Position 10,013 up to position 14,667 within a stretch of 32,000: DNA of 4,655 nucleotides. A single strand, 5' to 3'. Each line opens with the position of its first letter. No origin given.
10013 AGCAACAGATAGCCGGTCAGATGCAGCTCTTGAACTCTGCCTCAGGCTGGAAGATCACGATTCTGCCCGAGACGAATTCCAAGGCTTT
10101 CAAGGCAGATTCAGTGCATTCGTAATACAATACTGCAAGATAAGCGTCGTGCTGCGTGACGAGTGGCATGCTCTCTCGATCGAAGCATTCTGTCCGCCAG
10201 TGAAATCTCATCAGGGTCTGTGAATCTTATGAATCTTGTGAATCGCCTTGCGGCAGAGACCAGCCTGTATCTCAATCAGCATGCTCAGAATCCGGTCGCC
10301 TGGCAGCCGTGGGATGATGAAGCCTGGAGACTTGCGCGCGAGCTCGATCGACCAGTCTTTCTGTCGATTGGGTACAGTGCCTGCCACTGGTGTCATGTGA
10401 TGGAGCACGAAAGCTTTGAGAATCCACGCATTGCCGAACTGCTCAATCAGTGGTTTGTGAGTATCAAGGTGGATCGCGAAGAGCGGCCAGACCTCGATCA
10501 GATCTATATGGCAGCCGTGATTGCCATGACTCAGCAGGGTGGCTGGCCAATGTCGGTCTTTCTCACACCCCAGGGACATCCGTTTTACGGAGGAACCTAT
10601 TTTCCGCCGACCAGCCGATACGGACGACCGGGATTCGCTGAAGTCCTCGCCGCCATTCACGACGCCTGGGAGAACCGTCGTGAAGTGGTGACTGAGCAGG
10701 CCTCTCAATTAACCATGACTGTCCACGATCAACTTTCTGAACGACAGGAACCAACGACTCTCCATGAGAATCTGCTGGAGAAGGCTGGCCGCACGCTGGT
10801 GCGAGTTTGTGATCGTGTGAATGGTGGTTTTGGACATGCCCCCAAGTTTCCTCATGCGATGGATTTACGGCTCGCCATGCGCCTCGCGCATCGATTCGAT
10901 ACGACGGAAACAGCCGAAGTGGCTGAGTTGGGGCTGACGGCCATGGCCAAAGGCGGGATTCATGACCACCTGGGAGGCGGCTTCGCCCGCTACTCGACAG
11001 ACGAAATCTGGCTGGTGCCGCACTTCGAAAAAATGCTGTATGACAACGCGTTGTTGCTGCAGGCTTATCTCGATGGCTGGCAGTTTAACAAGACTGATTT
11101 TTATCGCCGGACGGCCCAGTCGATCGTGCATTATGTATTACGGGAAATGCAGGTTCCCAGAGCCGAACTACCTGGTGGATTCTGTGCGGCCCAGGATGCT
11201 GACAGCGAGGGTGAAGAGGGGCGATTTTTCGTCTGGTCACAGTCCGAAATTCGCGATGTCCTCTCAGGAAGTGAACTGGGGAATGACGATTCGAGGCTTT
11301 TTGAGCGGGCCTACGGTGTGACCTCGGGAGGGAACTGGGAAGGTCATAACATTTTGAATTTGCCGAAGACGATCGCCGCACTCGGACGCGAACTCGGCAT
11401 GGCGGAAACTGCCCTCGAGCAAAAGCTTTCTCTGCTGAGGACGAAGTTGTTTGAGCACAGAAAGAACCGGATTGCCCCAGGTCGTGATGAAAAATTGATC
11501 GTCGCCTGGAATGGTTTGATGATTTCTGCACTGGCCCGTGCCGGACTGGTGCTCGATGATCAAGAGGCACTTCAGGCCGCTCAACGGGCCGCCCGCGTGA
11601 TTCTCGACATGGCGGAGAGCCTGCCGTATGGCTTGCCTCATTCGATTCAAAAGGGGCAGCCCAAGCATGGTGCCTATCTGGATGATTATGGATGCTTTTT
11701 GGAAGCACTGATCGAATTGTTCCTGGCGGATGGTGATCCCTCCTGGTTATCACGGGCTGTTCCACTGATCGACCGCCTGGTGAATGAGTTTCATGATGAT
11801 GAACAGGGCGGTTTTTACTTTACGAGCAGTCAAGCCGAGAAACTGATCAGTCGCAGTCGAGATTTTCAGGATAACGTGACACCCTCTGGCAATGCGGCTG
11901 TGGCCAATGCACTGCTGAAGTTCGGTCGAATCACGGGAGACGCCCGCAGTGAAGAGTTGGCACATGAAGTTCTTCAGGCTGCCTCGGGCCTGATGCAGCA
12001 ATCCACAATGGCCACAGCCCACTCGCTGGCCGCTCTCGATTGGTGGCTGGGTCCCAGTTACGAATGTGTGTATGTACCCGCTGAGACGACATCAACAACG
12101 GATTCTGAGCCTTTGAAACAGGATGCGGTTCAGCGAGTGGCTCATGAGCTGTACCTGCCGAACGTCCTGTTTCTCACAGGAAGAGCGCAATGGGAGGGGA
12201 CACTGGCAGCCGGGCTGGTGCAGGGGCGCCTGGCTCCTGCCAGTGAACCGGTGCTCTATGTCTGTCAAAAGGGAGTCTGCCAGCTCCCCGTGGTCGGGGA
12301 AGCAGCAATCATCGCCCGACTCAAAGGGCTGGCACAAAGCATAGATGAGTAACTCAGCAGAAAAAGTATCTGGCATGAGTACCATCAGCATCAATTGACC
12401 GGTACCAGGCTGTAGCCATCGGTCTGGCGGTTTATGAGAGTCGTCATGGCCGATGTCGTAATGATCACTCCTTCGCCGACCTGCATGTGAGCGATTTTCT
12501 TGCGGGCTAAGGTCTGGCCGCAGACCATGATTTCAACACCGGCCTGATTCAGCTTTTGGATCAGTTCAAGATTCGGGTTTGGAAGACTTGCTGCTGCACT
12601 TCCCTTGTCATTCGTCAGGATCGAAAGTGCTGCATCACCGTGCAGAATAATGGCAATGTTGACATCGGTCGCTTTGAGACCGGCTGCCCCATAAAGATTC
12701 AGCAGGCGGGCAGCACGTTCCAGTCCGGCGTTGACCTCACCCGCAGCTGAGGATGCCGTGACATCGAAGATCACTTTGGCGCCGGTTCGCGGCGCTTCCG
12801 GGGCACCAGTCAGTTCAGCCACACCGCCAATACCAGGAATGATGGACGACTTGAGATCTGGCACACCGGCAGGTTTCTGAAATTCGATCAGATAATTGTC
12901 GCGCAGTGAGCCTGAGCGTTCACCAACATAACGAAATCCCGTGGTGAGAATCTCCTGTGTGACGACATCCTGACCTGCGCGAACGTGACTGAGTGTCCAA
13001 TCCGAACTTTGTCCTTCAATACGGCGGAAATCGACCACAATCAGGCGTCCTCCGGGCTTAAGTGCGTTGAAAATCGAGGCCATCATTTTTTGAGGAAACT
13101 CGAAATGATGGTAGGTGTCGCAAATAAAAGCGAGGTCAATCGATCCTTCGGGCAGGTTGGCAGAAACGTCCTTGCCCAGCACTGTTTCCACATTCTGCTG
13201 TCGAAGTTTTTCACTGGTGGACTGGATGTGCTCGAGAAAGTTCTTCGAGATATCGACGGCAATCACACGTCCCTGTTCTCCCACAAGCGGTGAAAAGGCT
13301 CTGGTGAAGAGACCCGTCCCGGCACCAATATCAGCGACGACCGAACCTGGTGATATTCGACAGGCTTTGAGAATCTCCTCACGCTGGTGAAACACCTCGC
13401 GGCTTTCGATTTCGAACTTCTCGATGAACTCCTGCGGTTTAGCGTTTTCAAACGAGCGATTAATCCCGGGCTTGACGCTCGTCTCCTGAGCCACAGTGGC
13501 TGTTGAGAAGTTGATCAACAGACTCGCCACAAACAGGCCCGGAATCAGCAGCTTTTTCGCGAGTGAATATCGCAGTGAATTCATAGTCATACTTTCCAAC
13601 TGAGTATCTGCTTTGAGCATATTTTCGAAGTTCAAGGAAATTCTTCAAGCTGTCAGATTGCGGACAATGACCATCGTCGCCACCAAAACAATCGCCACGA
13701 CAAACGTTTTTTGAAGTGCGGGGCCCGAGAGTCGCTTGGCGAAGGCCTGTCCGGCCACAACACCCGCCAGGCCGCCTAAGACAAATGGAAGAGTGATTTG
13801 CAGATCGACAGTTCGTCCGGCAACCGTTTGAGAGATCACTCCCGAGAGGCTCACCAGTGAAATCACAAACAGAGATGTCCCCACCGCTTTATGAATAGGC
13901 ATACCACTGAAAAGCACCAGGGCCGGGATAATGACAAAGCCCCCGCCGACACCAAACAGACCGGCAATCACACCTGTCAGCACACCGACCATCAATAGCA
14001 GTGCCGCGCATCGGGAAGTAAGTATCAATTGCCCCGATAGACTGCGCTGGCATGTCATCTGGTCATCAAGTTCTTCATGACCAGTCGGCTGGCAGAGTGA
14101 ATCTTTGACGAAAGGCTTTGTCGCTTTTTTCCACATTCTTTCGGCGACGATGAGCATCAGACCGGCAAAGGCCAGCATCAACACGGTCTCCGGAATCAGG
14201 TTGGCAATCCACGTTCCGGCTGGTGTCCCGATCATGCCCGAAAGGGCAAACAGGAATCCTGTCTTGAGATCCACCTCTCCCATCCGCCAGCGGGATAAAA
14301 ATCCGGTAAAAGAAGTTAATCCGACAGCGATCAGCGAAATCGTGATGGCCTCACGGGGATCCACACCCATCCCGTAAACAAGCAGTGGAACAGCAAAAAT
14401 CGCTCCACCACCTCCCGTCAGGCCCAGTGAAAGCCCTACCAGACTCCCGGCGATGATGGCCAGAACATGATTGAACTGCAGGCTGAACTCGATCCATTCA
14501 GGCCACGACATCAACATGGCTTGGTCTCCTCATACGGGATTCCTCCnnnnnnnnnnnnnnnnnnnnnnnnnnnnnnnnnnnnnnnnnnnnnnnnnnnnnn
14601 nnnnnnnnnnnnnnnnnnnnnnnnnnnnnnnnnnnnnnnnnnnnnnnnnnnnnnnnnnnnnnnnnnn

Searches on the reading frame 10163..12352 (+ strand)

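Call 61: search_protein_families(library=pfam, proteins=[window:10163-12352:+], max_evalue=0.001)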
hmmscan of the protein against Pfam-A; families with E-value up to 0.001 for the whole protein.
window:10163-12352:+ (729 aa): 2 families
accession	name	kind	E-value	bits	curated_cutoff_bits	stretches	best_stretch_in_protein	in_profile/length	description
PF03190.21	Thioredox_DsbH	-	3.9e-75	251.7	27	1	27-186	2-161/163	Protein of unknown function, DUF255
PF13899.12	Thioredoxin_7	-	3.1e-08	34.1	27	1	46-136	1-83/83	Thioredoxin-like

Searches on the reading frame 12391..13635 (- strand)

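Call 61: search_protein_families(library=pfam, proteins=[window:12391-13635:-], max_evalue=0.001)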
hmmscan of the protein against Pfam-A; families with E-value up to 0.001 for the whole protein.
window:12391-13635:- (414 aa): 13 families
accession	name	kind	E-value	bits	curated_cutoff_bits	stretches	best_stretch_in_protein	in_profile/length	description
PF08241.18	Methyltransf_11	-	2.6e-16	60.5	21.2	1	102-200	2-95/95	Methyltransferase domain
PF13847.12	Methyltransf_31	-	3.7e-16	59.6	27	1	95-232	2-139/145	Methyltransferase domain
PF13649.12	Methyltransf_25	-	9e-16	58.8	27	1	100-196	1-97/97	Methyltransferase domain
PF08242.18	Methyltransf_12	-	5.6e-15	56.3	30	1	102-198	2-98/98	Methyltransferase domain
PF01209.24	Ubie_methyltran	-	1.7e-12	47.6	20.1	1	87-208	38-159/233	ubiE/COQ5 methyltransferase family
PF02635.20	DsrE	-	2.3e-12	47.5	22.7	1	288-411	2-114/116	DsrE/DsrF-like family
PF13489.12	Methyltransf_23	-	6.1e-10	39.5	27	1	86-205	14-121/164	Methyltransferase domain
PF01135.25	PCMT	-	6.9e-09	36.2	20.3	1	89-200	66-171/210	Protein-L-isoaspartate(D-aspartate) O-methyltransferase (PCMT)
PF01728.25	FtsJ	-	1.6e-06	28.6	24.1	1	86-152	10-78/181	FtsJ-like methyltransferase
PF05175.20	MTS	-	2.6e-05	24.4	23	1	98-207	33-145/170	Methyltransferase small domain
PF13578.12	Methyltransf_24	-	4.5e-05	24.7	26.3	1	103-200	3-102/105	Methyltransferase domain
PF00891.24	Methyltransf_2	-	0.00028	20.7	22.3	1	85-203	51-167/210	O-methyltransferase domain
PF00398.26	RrnaAD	-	0.00086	18.9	24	0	86-161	20-90/263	Ribosomal RNA adenine dimethylase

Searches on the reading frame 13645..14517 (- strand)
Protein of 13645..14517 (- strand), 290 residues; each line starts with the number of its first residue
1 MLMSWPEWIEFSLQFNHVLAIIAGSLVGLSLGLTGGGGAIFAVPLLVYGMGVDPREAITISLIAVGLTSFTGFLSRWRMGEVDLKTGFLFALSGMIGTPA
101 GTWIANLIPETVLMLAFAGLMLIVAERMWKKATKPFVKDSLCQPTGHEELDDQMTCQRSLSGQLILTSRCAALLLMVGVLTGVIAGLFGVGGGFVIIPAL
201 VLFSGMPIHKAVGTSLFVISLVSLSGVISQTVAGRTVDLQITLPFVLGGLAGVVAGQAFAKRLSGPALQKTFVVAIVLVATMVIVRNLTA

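Call 61: search_protein_families(library=pfam, proteins=[window:13645-14517:-], max_evalue=0.001)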
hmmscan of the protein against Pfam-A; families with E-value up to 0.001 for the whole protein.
window:13645-14517:- (290 aa): 1 family
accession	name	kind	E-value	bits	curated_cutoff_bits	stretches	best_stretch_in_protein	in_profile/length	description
PF01925.25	TauE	-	1.9e-51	175.5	32.6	1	21-281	2-235/237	Sulfite exporter TauE/SafE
